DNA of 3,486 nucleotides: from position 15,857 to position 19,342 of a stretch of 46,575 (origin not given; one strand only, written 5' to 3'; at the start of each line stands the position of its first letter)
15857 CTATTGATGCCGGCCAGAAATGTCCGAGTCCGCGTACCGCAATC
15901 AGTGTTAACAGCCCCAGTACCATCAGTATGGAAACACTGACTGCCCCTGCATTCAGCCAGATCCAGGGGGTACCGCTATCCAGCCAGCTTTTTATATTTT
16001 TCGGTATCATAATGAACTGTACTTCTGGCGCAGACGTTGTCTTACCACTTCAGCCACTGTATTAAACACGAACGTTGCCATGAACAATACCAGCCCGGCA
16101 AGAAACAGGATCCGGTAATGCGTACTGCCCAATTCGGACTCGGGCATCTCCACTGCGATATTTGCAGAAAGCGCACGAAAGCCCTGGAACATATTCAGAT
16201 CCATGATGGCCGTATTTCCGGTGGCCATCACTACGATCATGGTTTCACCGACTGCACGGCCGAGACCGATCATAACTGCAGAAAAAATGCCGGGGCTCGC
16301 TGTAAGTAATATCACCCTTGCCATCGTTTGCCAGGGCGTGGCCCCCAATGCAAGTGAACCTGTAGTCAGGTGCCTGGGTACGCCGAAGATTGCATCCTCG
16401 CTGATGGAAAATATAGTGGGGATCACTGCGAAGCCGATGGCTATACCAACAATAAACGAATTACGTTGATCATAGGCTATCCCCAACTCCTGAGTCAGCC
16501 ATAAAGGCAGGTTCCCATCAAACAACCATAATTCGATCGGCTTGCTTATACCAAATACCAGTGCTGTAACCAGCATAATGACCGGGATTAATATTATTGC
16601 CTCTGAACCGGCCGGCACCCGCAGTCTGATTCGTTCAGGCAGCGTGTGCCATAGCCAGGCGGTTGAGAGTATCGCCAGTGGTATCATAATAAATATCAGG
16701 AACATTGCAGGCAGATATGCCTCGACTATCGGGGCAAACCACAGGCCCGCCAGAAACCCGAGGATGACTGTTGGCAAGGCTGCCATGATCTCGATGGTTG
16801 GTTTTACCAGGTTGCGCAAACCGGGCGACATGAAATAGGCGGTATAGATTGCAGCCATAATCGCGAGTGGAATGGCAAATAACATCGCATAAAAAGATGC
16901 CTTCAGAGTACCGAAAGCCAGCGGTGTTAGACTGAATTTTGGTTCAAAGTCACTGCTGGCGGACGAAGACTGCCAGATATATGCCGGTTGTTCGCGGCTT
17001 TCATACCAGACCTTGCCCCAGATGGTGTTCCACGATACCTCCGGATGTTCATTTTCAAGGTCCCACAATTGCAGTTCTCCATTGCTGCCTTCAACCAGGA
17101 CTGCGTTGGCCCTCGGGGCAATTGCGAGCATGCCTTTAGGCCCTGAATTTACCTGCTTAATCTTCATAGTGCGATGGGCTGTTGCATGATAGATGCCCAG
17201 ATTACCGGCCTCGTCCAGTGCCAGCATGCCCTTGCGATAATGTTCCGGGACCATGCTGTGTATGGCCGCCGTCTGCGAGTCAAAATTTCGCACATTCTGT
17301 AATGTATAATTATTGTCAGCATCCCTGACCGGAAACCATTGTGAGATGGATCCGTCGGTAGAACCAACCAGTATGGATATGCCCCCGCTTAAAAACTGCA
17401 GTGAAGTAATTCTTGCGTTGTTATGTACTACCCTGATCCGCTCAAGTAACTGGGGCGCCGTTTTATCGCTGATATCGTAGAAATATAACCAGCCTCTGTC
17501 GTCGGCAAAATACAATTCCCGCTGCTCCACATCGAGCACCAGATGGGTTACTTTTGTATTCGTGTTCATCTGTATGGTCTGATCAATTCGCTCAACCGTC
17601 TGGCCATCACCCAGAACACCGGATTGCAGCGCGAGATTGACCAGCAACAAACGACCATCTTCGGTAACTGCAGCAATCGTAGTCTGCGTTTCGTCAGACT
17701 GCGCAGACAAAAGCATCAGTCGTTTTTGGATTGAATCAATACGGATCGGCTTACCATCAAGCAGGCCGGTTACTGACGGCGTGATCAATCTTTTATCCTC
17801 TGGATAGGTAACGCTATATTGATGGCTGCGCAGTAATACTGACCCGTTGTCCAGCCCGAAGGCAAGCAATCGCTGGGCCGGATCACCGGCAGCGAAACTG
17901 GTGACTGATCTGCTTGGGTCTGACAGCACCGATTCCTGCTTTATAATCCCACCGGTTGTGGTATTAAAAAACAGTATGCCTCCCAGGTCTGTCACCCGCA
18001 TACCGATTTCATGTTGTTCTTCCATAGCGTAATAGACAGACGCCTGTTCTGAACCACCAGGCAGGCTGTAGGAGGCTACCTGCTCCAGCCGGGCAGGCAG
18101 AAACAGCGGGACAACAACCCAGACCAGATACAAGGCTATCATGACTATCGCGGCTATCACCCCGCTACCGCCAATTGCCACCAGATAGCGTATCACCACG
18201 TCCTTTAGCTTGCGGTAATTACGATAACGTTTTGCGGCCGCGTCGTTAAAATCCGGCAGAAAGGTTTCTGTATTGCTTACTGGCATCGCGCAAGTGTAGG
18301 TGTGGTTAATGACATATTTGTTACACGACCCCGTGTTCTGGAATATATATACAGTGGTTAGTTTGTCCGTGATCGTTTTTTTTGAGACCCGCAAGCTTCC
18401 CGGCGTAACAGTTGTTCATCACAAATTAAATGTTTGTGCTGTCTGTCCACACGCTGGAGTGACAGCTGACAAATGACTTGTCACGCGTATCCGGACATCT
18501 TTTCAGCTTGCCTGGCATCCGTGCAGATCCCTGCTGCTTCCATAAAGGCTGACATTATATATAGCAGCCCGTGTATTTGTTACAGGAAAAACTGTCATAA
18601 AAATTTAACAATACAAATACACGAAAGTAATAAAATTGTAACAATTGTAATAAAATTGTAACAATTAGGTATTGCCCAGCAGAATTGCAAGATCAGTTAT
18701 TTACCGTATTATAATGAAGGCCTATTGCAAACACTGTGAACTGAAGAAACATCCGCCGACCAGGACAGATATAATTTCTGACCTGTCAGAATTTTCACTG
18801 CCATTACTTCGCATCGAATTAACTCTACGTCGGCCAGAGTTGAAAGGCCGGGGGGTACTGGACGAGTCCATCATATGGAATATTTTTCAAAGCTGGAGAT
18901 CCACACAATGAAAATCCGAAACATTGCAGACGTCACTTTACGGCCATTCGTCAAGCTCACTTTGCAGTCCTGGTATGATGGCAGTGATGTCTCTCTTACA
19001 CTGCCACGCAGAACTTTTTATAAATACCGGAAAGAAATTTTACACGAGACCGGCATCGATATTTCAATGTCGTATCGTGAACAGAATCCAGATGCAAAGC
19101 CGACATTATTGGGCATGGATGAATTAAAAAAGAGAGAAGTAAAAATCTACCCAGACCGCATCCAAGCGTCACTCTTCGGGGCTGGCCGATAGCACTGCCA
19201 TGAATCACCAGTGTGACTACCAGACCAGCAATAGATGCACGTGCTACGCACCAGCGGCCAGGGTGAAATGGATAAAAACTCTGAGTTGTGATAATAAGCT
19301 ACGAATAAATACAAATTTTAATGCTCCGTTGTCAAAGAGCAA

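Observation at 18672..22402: Circularly permuted Rep gene: a small rolling-circle replicon apparently opened at an IS30 junction and captured between the pstC promoter and the end of the T2SS operon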

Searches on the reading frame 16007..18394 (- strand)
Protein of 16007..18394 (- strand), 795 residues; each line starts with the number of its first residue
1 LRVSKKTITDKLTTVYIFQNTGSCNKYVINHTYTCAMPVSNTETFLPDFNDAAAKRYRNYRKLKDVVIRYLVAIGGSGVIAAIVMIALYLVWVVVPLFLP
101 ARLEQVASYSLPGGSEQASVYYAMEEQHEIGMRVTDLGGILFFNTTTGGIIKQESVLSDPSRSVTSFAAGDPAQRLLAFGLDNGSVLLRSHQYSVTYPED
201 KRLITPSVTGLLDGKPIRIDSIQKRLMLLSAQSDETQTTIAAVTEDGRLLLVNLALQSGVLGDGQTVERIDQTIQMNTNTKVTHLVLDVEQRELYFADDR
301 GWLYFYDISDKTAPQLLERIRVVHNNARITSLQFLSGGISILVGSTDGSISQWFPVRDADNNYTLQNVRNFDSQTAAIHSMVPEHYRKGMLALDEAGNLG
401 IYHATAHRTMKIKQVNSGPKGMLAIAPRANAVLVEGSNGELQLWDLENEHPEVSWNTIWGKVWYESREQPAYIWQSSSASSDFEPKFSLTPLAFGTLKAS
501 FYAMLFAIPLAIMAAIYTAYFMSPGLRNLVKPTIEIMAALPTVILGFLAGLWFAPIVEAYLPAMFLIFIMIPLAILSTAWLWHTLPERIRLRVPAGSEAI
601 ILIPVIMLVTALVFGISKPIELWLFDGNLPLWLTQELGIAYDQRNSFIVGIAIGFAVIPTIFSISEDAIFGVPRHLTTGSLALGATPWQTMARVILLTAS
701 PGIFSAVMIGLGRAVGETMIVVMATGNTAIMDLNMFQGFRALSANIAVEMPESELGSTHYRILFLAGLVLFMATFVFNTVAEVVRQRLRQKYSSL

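Call 49: find_homologous_proteins(query=window:16007-18394:-, max_evalue=1e-100)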
Query window:16007-18394:- (795 aa): 3026 proteins with E <= 1e-100 among 8000 candidates; the best 120 are listed.
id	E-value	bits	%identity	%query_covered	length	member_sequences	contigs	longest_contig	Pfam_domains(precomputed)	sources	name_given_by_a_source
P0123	0.0e+0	1685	100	95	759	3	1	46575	PF25171.2,PF00528.28,PF23756.2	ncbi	-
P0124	0.0e+0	1496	88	95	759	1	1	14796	PF00528.28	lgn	-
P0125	0.0e+0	1384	79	95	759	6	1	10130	PF25173.2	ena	-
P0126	0.0e+0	1382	79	95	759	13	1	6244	-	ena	-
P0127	0.0e+0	1364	79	95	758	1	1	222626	-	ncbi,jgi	jgi:phosphate transport system permease protein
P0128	0.0e+0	1311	75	95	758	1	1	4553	PF00528.28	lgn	-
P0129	0.0e+0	1304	76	95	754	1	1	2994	PF25171.2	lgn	-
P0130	0.0e+0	1242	72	95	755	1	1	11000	PF25171.2,PF00528.28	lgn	-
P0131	0.0e+0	1208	70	95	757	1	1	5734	PF25171.2,PF00528.28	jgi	-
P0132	0.0e+0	1203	73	92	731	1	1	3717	PF00528.28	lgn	-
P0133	0.0e+0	1190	69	95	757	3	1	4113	PF25171.2,PF00528.28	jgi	-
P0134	0.0e+0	1179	69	95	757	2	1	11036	PF00528.28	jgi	jgi:phosphate transport system permease protein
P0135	0.0e+0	1165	68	95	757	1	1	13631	PF00528.28,PF23756.2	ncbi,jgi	ncbi:MAG: phosphate transport system permease protein [Gammaproteobacteria bacterium]|jgi:phosphate 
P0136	0.0e+0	1164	69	95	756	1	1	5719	PF00528.28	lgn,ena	-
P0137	0.0e+0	1162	68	95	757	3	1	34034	PF00528.28,PF23756.2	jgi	jgi:phosphate transport system permease protein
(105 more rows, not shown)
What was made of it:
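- The window is an entire 46,575-bp contig, probably of a metagenome-assembled genome (call 49).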

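Call 50: find_encoding_contigs(protein=P0123, flank=3000, max_places=5)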
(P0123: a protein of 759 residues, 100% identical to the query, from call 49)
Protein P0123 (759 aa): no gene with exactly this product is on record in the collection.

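Call 51: find_encoding_contigs(protein=P0124, flank=10000, max_places=3)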
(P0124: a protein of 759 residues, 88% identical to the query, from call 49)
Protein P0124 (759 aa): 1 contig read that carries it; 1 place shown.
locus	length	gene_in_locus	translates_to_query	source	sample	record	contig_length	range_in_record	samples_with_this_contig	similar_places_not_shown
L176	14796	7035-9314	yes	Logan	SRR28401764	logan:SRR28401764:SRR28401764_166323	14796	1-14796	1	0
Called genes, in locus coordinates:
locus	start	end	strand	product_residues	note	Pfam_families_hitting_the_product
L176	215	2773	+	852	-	PF07715:Plug (weak), PF00593:TonB_dep_Rec_b-barrel, PF14905:OMP_b-brl_3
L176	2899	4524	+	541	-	PF28492:Beta_helix_4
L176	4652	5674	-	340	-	PF09982:LpxR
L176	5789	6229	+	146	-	-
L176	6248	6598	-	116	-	PF13176:TPR_7 (faint), PF13174:TPR_6 (faint), PF07719:TPR_2 (faint), PF13428:TPR_14 (faint), PF13432:TPR_16 (weak), PF14559:TPR_19, PF13431:TPR_17 (weak)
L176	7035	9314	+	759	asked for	PF00528:BPD_transp_1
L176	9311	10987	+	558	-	PF00528:BPD_transp_1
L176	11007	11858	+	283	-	PF02463:SMC_N (weak), PF00005:ABC_tran, PF13304:AAA_21 (faint)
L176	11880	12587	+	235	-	PF01895:PhoU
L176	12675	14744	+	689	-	PF13089:PP_kinase_N, PF02503:PP_kinase, PF17941:PP_kinase_C_1, PF13091:PLDc_2 (faint), PF13090:PP_kinase_C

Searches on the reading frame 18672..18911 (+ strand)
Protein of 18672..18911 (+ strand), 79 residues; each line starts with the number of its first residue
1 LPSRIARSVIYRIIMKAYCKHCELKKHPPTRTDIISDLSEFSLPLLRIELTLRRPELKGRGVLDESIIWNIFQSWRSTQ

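Call 3: search_protein_families(library=pfam, max_evalue=1, proteins=[window:18672-18911:+])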
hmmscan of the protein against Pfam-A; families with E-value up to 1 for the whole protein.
window:18672-18911:+ (79 aa): 1 family
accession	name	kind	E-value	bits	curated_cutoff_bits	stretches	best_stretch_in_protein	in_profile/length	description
PF05144.20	Phage_CRI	-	0.027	14.6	21.7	1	12-59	167-220/232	Replication-associated protein G2P N-terminal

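Call 4: search_protein_families(library=phrogs, max_evalue=0.1, proteins=[window:18672-18911:+])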
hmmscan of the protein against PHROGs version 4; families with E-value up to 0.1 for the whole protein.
window:18672-18911:+ (79 aa): 1 family
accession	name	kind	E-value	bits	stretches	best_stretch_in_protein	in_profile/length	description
phrog_702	-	DNA, RNA and nucleotide metabolism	0.00051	20.3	1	12-69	179-239/382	replication protein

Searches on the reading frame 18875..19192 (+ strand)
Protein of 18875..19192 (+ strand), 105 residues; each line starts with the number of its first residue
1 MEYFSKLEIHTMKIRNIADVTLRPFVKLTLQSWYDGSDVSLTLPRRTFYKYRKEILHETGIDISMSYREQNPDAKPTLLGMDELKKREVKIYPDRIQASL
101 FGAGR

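Call 3: search_protein_families(library=pfam, max_evalue=1, proteins=[window:18875-19192:+])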
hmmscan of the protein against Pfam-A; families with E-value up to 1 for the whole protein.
window:18875-19192:+ (105 aa): 1 family
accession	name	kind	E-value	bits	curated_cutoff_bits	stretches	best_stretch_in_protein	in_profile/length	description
PF05155.20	G2P_X_C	-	0.00051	21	25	1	31-65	21-54/88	Replication-associated protein G2P C-terminal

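Call 4: search_protein_families(library=phrogs, max_evalue=0.1, proteins=[window:18875-19192:+])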
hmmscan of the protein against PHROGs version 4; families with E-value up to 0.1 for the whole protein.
window:18875-19192:+ (105 aa): 2 families
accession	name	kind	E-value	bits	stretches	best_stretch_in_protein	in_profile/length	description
phrog_17464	-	DNA, RNA and nucleotide metabolism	3e-06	28.3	1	21-74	14-66/100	replication protein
phrog_702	-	DNA, RNA and nucleotide metabolism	0.00031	21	1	25-70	294-338/382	replication protein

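Call 63: search_protein_families(library=padloc, max_evalue=0.01, proteins=[window:18875-19192:+])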
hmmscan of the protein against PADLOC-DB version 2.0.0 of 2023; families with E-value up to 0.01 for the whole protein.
window:18875-19192:+ (105 aa): 0 families
